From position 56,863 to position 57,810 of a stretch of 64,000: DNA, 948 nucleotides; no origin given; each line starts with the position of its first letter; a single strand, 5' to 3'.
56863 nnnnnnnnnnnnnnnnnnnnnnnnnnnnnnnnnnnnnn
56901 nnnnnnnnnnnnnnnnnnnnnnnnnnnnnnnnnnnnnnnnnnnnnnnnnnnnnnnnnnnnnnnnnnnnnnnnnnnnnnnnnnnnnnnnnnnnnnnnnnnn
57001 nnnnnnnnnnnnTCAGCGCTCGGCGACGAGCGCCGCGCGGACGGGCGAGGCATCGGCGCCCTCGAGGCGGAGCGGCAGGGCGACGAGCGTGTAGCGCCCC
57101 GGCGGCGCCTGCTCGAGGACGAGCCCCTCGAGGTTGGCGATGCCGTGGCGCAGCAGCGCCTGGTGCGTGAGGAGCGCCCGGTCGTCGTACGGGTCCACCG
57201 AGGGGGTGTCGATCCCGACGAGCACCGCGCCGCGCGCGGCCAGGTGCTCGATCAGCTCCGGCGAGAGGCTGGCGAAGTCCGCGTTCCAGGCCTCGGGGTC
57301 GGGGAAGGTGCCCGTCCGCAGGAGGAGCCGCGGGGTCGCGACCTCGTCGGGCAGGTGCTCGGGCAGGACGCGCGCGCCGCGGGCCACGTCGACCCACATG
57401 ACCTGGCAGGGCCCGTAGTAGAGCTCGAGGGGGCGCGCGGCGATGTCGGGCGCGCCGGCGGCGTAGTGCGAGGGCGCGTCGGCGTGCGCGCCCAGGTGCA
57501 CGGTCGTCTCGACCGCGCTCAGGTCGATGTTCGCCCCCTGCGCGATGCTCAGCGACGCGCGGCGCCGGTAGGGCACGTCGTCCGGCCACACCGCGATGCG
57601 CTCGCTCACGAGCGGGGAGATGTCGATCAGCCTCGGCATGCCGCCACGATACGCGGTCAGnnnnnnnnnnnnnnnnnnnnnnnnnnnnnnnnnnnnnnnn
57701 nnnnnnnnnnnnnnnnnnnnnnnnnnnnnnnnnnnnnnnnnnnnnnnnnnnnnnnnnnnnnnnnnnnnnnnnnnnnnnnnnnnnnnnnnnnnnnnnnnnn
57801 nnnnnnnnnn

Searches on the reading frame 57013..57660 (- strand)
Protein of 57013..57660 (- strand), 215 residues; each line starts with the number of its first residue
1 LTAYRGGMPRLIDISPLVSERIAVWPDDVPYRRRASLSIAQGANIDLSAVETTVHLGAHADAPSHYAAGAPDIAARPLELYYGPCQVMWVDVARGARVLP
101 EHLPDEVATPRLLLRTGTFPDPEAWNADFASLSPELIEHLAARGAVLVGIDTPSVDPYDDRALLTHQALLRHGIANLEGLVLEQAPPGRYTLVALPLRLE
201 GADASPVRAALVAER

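Call 4: search_protein_families(library=pfam, proteins=[window:57013-57660:-], max_evalue=0.01)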
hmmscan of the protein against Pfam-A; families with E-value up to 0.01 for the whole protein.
window:57013-57660:- (215 aa): 1 family
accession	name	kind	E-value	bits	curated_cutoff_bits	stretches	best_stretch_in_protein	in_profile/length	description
PF04199.19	Cyclase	-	3.9e-15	56.7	23.1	1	12-157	1-142/142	Putative cyclase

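Call 5: search_protein_families(library=ncbifam, proteins=[window:57013-57660:-], max_evalue=0.01)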
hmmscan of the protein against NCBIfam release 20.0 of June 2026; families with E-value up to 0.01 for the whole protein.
window:57013-57660:- (215 aa): 1 family
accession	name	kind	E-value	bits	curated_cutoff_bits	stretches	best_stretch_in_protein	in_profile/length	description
TIGR03035.1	trp_arylform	equivalog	6.7e-57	192.8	223.05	1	10-211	1-203/206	arylformamidase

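Call 40: search_solved_structures(query=window:57013-57660:-, max_evalue=0.00001, show_alignments=1)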
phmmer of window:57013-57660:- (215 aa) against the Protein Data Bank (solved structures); distinct sequences matched with E-value up to 0.00001: 6.
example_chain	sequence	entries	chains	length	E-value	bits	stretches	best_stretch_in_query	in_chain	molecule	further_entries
4cob_A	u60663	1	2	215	1.8e-42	149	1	10-212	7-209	KYNURENINE FORMAMIDASE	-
4cog_A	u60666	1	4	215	2.9e-42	148.3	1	6-212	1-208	KYNURENINE FORMAMIDASE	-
4co9_A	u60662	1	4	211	4.1e-32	115.1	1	10-211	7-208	KYNURENINE FORMAMIDASE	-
4cz1_A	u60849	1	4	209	4.4e-32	115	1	10-211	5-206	KYNURENINE FORMAMIDASE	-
1r61_A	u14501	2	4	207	7.8e-18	68.4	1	12-211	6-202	metal-dependent hydrolase | Hydrolase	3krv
8hmo_A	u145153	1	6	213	3.8e-17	66.2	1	10-212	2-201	Metal-dependent hydrolase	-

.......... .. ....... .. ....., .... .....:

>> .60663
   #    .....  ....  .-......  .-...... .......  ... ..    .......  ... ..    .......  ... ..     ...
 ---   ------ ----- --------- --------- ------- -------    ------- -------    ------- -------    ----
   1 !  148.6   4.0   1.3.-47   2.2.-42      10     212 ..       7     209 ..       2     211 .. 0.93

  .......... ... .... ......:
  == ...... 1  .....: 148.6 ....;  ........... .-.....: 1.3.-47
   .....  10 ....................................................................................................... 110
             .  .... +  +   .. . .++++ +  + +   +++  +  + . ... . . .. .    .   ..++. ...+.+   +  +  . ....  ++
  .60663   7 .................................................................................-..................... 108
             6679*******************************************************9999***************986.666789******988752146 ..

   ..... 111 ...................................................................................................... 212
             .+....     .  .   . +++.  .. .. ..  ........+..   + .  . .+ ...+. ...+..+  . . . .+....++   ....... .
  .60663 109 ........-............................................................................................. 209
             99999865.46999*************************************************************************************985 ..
